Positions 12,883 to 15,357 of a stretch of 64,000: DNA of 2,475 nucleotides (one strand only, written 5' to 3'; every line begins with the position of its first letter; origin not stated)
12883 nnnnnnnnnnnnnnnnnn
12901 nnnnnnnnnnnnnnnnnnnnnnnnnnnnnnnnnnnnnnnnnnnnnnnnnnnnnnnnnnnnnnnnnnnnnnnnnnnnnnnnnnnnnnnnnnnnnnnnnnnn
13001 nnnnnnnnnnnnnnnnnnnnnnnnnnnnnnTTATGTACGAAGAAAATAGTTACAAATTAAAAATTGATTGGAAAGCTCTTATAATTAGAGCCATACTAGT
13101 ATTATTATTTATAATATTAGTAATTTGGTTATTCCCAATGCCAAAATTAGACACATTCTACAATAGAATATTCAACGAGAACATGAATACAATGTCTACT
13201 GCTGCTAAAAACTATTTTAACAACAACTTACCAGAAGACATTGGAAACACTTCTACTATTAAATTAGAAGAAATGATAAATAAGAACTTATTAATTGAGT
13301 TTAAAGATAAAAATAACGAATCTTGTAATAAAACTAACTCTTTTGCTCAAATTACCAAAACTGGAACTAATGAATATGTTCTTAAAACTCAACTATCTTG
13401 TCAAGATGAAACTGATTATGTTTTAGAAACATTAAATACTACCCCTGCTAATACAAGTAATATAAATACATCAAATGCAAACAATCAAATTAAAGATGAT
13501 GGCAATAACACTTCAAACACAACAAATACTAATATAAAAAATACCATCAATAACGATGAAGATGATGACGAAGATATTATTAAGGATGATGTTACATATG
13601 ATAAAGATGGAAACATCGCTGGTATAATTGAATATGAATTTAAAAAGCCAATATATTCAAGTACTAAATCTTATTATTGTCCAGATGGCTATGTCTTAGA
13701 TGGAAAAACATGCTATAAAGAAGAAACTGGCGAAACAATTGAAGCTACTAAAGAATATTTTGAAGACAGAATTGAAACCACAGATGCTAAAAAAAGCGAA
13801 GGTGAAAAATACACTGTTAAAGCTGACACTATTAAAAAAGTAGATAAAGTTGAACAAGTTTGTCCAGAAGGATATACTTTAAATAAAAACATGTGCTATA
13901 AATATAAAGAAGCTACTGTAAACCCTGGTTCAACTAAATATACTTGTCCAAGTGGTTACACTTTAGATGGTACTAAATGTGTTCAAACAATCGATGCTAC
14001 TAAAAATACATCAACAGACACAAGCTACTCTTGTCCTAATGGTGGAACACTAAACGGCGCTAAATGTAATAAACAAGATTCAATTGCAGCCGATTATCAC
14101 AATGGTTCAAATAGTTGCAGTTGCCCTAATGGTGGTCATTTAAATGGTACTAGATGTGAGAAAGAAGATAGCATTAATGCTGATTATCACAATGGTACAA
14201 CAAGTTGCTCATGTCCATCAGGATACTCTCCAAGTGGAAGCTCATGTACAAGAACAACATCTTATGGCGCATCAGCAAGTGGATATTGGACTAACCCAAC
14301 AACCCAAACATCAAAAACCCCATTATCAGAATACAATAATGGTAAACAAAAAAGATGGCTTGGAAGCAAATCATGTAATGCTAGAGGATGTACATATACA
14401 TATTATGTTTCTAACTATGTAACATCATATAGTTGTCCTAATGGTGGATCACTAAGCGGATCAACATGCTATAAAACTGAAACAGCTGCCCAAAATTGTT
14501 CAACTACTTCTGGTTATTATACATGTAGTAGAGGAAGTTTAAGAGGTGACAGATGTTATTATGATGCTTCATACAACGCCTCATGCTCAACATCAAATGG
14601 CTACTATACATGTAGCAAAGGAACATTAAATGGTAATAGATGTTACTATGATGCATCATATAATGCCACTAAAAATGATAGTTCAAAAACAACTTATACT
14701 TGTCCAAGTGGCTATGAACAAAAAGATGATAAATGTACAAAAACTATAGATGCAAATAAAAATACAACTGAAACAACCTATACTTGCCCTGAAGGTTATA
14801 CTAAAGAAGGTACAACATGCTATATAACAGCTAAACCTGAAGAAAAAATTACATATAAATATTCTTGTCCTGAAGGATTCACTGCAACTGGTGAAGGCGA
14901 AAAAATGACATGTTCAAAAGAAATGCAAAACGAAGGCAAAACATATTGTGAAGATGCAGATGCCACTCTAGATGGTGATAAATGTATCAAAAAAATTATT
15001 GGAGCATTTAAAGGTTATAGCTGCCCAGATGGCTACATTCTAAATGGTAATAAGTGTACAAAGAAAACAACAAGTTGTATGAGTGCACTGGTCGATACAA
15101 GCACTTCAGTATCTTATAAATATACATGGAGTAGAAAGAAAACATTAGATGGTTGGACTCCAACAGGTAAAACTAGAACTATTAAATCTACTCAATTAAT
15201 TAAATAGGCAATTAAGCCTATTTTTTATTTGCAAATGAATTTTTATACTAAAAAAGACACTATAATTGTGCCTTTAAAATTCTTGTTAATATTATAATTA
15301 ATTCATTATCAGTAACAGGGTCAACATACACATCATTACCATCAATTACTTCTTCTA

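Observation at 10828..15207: Plus-strand operon of three membrane-anchored proteins: an HPD-less J-like protein, a PT-linker protein and a giant Cys-repeat surface protein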

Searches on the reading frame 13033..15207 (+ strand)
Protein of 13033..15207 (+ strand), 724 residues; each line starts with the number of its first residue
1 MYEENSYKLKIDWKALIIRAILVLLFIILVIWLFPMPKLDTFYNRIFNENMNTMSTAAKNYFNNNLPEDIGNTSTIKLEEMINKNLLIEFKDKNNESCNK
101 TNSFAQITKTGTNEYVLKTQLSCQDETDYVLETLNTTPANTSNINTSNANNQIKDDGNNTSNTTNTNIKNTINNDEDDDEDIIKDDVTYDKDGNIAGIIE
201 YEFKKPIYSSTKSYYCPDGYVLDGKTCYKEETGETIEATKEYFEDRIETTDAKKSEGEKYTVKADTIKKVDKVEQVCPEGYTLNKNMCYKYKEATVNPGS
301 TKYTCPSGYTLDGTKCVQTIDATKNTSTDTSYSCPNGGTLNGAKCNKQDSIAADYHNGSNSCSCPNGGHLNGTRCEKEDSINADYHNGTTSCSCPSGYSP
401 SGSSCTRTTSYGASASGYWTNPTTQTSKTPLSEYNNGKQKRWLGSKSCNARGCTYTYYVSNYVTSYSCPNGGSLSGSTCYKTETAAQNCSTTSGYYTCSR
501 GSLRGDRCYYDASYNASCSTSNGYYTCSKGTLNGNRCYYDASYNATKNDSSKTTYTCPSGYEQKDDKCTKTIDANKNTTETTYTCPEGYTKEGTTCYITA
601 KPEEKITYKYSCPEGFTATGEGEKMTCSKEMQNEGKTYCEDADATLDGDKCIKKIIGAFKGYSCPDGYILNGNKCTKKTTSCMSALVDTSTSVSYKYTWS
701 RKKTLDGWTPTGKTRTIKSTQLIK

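Call 8: search_protein_families(library=pfam, proteins=[window:13033-15207:+], max_evalue=0.1)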
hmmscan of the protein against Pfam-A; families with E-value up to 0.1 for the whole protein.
window:13033-15207:+ (724 aa): 2 families
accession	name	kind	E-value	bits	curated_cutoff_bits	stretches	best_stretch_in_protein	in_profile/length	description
PF12662.13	cEGF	-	4.8e-05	23.5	26.6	2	304-317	5-20/24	Complement Clr-like EGF-like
PF09064.16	EGF_Tme5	-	0.0027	18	22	0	213-227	19-33/34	Thrombomodulin like fifth domain, EGF-like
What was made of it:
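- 13588..15072 (+): Beta-hairpin repeat rod (about aa 186-680). The units are Y-x-C-P-x-G-Y/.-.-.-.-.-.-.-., and the copy number varies between homologues. Pfam cEGF scores 23.5, below the 26.6 cut-off (call 8).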

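Call 10: search_protein_families(library=ncbifam, proteins=[window:13033-15207:+], max_evalue=0.1)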
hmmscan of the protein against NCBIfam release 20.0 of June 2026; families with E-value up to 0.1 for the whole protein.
window:13033-15207:+ (724 aa): 0 families

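Call 15: find_homologous_proteins(query=window:13033-15207:+)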
Query window:13033-15207:+ (724 aa): 544 proteins with E <= 0.001 among 8000 candidates; the best 120 are listed.
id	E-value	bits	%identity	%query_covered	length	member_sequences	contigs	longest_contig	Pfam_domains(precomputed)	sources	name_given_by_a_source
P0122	0.0e+0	1607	98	100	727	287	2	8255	-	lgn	-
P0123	0.0e+0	1324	83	100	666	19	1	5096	PF12662.14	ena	-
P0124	0.0e+0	1323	84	100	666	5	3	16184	PF09064.16,PF12662.14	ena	-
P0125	1.6e-256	871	56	100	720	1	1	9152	-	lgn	-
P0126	2.8e-217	742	47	100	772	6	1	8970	PF09064.16,PF12662.14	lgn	-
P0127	8.3e-216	737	47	99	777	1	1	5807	PF12662.14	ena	-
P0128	1.8e-213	729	49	100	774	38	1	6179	-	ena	-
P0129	7.0e-213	727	36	94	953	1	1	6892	PF12662.14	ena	-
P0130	6.1e-211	721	48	99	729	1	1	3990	PF12662.14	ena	-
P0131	4.9e-210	718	48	100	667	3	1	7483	-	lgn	-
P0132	6.3e-208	711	49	99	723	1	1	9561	-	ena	-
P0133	1.4e-207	709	46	98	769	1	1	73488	-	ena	-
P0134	2.1e-206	706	50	99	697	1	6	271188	PF12662.14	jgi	jgi:hypothetical protein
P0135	3.5e-206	705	48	100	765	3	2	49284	PF12662.14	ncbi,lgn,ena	-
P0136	2.1e-205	702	47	100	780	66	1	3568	-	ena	-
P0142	1.4e-200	686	46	100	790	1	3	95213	PF09064.16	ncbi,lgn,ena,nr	ncbi:MAG: hypothetical protein IJ572_05885 [Bacilli bacterium]|nr:hypothetical protein [Bacilli bact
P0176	5.9e-155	535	38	99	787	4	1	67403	-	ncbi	ncbi:MAG: hypothetical protein ACI4WW_08850 [Candidatus Coprovivens sp.]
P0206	1.6e-136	475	36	99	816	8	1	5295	PF25636.2,PF12662.14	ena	-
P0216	1.8e-134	468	37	99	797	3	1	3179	PF19202.7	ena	-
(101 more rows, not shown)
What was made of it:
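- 13033..15207 (+): Gene 3 (724 aa): signal-anchored Cys-hairpin repeat protein. More than 544 full-length homologues (call 15).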

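Call 17: find_encoding_contigs(protein=P0142, flank=8000, max_places=2)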
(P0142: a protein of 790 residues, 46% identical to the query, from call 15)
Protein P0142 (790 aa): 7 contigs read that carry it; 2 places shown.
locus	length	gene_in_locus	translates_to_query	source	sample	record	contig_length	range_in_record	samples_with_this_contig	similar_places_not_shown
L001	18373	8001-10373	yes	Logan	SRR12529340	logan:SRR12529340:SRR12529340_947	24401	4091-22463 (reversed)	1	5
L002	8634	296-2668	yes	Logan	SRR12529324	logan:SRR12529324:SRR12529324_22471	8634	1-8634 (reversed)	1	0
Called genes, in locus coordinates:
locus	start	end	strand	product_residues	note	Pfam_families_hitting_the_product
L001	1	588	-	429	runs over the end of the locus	PF12698:ABC2_membrane_3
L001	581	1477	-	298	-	PF00005:ABC_tran, PF13304:AAA_21, PF13732:DrrA1-3_C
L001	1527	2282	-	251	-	PF01026:TatD_DNase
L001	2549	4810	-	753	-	-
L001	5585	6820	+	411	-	PF00226:DnaJ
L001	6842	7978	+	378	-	-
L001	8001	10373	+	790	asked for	PF09064:EGF_Tme5 (faint)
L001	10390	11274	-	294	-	PF00126:HTH_1, PF03466:LysR_substrate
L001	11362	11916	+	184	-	PF13328:HD_4, PF01966:HD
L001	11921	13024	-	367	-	PF01545:Cation_efflux, PF16916:ZT_dimer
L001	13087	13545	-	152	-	PF03073:TspO_MBR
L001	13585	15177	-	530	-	PF02861:Clp_N, PF12775:AAA_7 (faint), PF23569:NBD_SMAX1, PF00004:AAA, PF17871:AAA_lid_9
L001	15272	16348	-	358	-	PF00579:tRNA-synt_1b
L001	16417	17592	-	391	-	PF16403:Bact_surface_Ig-like (weak), PF02557:VanY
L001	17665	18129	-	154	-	-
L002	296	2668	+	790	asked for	PF09064:EGF_Tme5 (faint)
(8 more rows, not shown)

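Call 18: find_encoding_contigs(protein=P0176, flank=8000, max_places=2)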
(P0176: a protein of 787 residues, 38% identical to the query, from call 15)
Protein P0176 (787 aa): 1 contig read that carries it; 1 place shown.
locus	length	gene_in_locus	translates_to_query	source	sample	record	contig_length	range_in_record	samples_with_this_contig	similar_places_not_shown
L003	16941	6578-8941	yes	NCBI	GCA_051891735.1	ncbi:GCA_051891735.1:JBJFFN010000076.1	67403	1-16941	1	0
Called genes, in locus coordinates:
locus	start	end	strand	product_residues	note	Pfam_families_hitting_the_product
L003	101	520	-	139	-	-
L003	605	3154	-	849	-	PF00690:Cation_ATPase_N, PF00122:E1-E2_ATPase, PF00702:Hydrolase, PF13246:Cation_ATPase, PF00689:Cation_ATPase_C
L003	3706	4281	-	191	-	-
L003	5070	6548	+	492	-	PF00226:DnaJ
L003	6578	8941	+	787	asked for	-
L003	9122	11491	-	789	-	PF01588:tRNA_bind, PF03483:B3_4, PF03484:B5, PF17759:tRNA_synthFbeta, PF03147:FDX-ACB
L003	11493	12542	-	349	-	PF02912:Phe_tRNA-synt_N, PF01409:tRNA-synt_2d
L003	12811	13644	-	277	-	-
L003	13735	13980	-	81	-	-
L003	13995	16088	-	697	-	-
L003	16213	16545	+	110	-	-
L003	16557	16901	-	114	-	PF01196:Ribosomal_L17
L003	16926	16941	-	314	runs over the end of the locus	PF01193:RNA_pol_L, PF01000:RNA_pol_A_bac, PF03118:RNA_pol_A_CTD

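Call 19: find_encoding_contigs(protein=P0134, flank=8000, max_places=2)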
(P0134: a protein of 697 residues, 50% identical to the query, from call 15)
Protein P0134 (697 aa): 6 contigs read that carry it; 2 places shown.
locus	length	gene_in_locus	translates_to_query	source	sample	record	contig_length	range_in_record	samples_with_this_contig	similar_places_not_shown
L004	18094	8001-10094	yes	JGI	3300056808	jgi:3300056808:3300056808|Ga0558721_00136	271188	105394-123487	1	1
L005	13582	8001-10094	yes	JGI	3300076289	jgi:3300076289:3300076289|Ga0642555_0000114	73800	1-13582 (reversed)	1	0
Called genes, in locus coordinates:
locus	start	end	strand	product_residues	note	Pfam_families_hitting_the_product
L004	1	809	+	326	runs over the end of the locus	-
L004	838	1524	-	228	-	PF04237:YjbR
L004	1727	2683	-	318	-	PF12158:DUF3592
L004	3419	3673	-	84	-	-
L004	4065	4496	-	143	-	-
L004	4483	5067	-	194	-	-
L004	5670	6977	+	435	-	PF00226:DnaJ (faint)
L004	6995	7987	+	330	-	-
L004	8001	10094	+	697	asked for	PF12662:cEGF (faint)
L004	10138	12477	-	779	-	PF01588:tRNA_bind, PF03483:B3_4, PF03484:B5, PF17759:tRNA_synthFbeta, PF03147:FDX-ACB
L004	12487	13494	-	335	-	PF02912:Phe_tRNA-synt_N, PF01409:tRNA-synt_2d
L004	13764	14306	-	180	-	PF00210:Ferritin (faint), PF02915:Rubrerythrin, PF21349:RUBY_RBDX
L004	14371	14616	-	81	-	-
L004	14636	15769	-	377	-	-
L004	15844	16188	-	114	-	PF01196:Ribosomal_L17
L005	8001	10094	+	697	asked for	PF12662:cEGF (faint)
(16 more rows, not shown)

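Call 23: find_related_loci(query=A1, collection=genome_contigs, flank=7000)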
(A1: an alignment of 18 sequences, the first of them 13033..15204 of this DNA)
Query A1 (724 aa) in genome_contigs; peptide patterns used: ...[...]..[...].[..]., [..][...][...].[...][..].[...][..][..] (x = any residue, [..] = any of these).
208 stretches matched a pattern; 60 encode a relative of the query (tblastn E <= 1e-3); 59 distinct loci.
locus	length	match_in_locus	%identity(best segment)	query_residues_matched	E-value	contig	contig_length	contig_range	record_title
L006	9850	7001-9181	97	1-724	0e+0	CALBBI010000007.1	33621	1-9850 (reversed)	MAG TPA_asm: uncultured Firmicutes bacterium isolate SRR1761718_bin.24_CONCOCT_v1.1_MAG genome assembly, contig: ERZ1756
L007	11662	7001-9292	47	2-723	0e+0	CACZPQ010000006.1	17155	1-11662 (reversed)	MAG: uncultured Erysipelotrichaceae bacterium isolate RUG12834 genome assembly, contig: RUG12834_asm_6, whole genome sho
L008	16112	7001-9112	48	1-720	0e+0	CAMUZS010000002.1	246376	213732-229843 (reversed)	MAG TPA_asm: uncultured Tenericutes bacterium isolate SRR8387716_bin.15_metaWRAP_v1.3_MAG genome assembly, contig: ERZ14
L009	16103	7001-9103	47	1-715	5e-180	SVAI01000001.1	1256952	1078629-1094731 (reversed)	MAG: Bacillota bacterium isolate SIG198 NODE_2_length_1256952_cov_122.863792, whole genome shotgun sequence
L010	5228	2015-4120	46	1-715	0e+0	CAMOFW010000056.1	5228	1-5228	MAG: uncultured Tenericutes bacterium isolate SRR873603_bin.70_metaWRAP_v1.3_MAG genome assembly, contig: NODE_52043_len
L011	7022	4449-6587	43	1-715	3e-148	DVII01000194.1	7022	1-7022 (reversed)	MAG TPA_asm: Candidatus Coprovivens excrementavium isolate 3297 CHK115__C247008_L7022_ERR2241863, whole genome shotgun s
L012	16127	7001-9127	43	1-708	8e-146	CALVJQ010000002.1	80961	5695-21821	MAG: uncultured Bacilli bacterium isolate BRZ_KK__bin32 genome assembly, contig: BRZ_KK__NODE_473_length_80961_cov_8.239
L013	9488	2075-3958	38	1-715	2e-141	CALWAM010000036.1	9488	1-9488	MAG: uncultured Bacilli bacterium isolate BRZ_GD__bin104 genome assembly, contig: BRZ_GD__NODE_8917_length_9488_cov_4.09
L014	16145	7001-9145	41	1-716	9e-132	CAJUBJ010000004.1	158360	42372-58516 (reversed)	MAG TPA_asm: uncultured Bacilli bacterium isolate MGBC127997 genome assembly, contig: MGBC127997.4, whole genome shotgun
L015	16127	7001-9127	42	1-724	3e-131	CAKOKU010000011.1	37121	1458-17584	MAG: uncultured Bacilli bacterium isolate REFINED_METABAT215_TOP10_CONTIGS_1500_ASSEMBLY_K77_MERGED__Hadza_MoBio_hadza-E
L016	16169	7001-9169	40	1-720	1e-128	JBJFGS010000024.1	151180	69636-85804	MAG: Candidatus Coprovivens sp. isolate PUUB45_bin.013 NODE_25_length_151180_cov_21.050177, whole genome shotgun sequenc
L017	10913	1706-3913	42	1-724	5e-128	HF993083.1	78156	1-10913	Mycoplasma sp. CAG:956 genomic scaffold, scf9, whole genome shotgun sequence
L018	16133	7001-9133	41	1-716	6e-128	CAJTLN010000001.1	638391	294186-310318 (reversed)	MAG TPA_asm: uncultured Bacilli bacterium isolate MGBC100111 genome assembly, contig: MGBC100111.1, whole genome shotgun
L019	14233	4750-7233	37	1-717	3e-126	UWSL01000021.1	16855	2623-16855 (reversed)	uncultured Tenericutes bacterium isolate UMGS1573 genome assembly, contig: NODE_197_length_16855_cov_3.399762, whole gen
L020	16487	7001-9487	37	1-716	3e-126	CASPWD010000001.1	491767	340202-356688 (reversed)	MAG: uncultured Bacilli bacterium isolate extra-ERR2497918.26_1677795665 genome assembly, contig: NODE_1_length_491767_c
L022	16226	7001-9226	41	1-724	7e-125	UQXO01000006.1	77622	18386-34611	uncultured Tenericutes bacterium isolate UMGS735 genome assembly, contig: NODE_235_length_77622_cov_16.233735, whole gen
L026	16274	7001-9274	40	1-717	7e-122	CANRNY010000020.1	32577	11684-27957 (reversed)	MAG: uncultured Bacilli bacterium isolate Lapin-020__bin70 genome assembly, contig: Lapin-020__NODE_1623_length_32577_co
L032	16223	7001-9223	42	1-724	1e-114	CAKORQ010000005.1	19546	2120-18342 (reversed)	MAG: uncultured Bacilli bacterium isolate REFINED_METABAT215_TOP10_CONTIGS_1500_ASSEMBLY_K77_MERGED__Hadza_MoBio_hadza-I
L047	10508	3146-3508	36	14-134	9e-27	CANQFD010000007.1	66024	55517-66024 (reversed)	MAG: uncultured Bacilli bacterium isolate Lapin-003-2__bin2 genome assembly, contig: Lapin-003-2__NODE_395_length_66024_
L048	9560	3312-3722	36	1-135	4e-25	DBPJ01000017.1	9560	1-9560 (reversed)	MAG TPA_asm: Bacillales bacterium UBA1423 UBA1423_contig_35465, whole genome shotgun sequence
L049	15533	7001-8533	28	1-668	4e-24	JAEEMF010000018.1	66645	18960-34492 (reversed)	MAG: Bacilli bacterium isolate Tb.RUG.233 k141_2718343_flag=0_multi=18.0647_len=66645, whole genome shotgun sequence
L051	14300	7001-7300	41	35-134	6e-22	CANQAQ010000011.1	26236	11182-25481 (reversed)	MAG: uncultured Bacilli bacterium isolate Lapin-002__bin21 genome assembly, contig: Lapin-002__NODE_2408_length_26236_co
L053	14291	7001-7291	48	39-134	8e-22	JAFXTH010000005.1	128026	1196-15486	MAG: Bacilli bacterium isolate RGIG6726 Sheep_Rumen-2__c305179, whole genome shotgun sequence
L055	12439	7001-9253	31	1-134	6e-21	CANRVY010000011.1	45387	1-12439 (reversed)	MAG TPA_asm: uncultured Tenericutes bacterium isolate SRR15730544_bin.10_metawrap_v1.3_MAG genome assembly, contig: NODE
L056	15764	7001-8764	30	216-719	4e-21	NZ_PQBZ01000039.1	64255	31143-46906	Pseudoalteromonas sp. T1lg23B NODE_109, whole genome shotgun sequence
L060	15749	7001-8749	41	32-719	4e-19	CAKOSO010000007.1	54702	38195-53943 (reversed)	MAG: uncultured Bacilli bacterium isolate REFINED_METABAT215_TOP10_CONTIGS_1500_ASSEMBLY_K77_MERGED__Hadza_MoBio_hadza-I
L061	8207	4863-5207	36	45-151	3e-15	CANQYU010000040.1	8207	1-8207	MAG: uncultured Bacilli bacterium isolate Lapin-015__bin56 genome assembly, contig: Lapin-015__NODE_9278_length_8207_cov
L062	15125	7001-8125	42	1-486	1e-31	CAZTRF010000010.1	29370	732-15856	MAG TPA_asm: uncultured Muribaculaceae bacterium isolate SRP294416_co3_296 genome assembly, contig: NODE_2008_length_293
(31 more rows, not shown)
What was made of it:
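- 13033..15207 (+): 59 loci in species-representative genomes (call 23).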

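Call 31: predict_structure(alignment_id=A2)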
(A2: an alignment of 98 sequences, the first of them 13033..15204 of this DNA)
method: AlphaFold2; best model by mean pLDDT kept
length: 724 residues; sequences in the alignment: 98
mean_pLDDT: 76.7   pTM: 0.32
mean pLDDT of the five models: 76.7, 76.1, 74.7, 74.4, 72.7
residues with pLDDT >= 90: 184; 70-90: 356; 50-70: 68; < 50: 116
segments of 3 or more residues with pLDDT < 50: 1-6, 138-182, 327-335, 344-362, 485-498, 511-513, 545-552, 721-724
pLDDT, mean of each block of 10 residues (from residue 1): 47 82 90 66 78 89 87 89 86 84 91 89 88 67 29 31 32 36 64 77 87 83 86 87 89 84 88 90 92 86 91 94 63 46 45 32 59 67 76 71 74 90 95 95 95 95 91 87 53 44 54 62 80 81 49 73 91 89 88 90 89 92 90 82 89 86 90 87 84 86 90 81 40
secondary structure, 60 per line:
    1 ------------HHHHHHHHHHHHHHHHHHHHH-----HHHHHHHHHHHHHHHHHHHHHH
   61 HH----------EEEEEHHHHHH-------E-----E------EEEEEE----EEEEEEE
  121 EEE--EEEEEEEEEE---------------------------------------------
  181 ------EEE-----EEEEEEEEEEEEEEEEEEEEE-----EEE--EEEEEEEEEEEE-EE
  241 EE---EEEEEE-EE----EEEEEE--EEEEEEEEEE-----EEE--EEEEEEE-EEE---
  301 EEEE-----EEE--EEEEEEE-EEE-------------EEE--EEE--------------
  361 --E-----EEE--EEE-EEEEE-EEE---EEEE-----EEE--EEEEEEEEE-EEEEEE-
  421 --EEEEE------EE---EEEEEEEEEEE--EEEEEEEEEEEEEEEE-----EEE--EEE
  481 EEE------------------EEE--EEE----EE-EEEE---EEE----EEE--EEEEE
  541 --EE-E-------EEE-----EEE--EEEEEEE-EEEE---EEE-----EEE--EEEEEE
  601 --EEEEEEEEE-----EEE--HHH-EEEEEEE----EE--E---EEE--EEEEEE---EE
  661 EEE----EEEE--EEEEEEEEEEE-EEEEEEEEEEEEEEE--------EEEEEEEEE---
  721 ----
elements in order (helices of 4 or more, strands of 3 or more residues): H13-33 H39-62 E73-77 H78-83 E104-109 E114-123 E126-135 E187-189 E195-215 E221-223 E226-237 E239-242 E246-251 E259-264 E267-276 E282-284 E287-293 E295-297 E301-304 E310-312 E315-321 E323-325 E339-341 E344-346 E369-371 E374-376 E378-382 E384-386 E390-393 E399-401 E404-412 E414-419 E423-427 E439-449 E452-467 E473-475 E478-483 E502-504 E507-509 E517-520 E524-526 E531-533 E536-540 E554-556 E562-564 E567-573 E575-578 E582-584 E590-592 E595-600 E603-611 E617-619 E626-632 E645-647 E650-655 E659-663 E668-671 E674-684 E686-700 E709-717
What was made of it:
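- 13033..15207 (+): AF2 mean pLDDT is 76.7 and the ectodomain is all-beta (call 31).
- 13435..13581 (+): N/T/D-rich low-complexity spacer (aa 135-183). pLDDT is below 50 for aa 138-182 (call 31).
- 13588..15072 (+): AF2 models hairpins at pLDDT 80-95 (call 31).
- Tried and rejected: The secondary-structure order (TM helix, long helix, 4 strands; call 31) suggested it.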
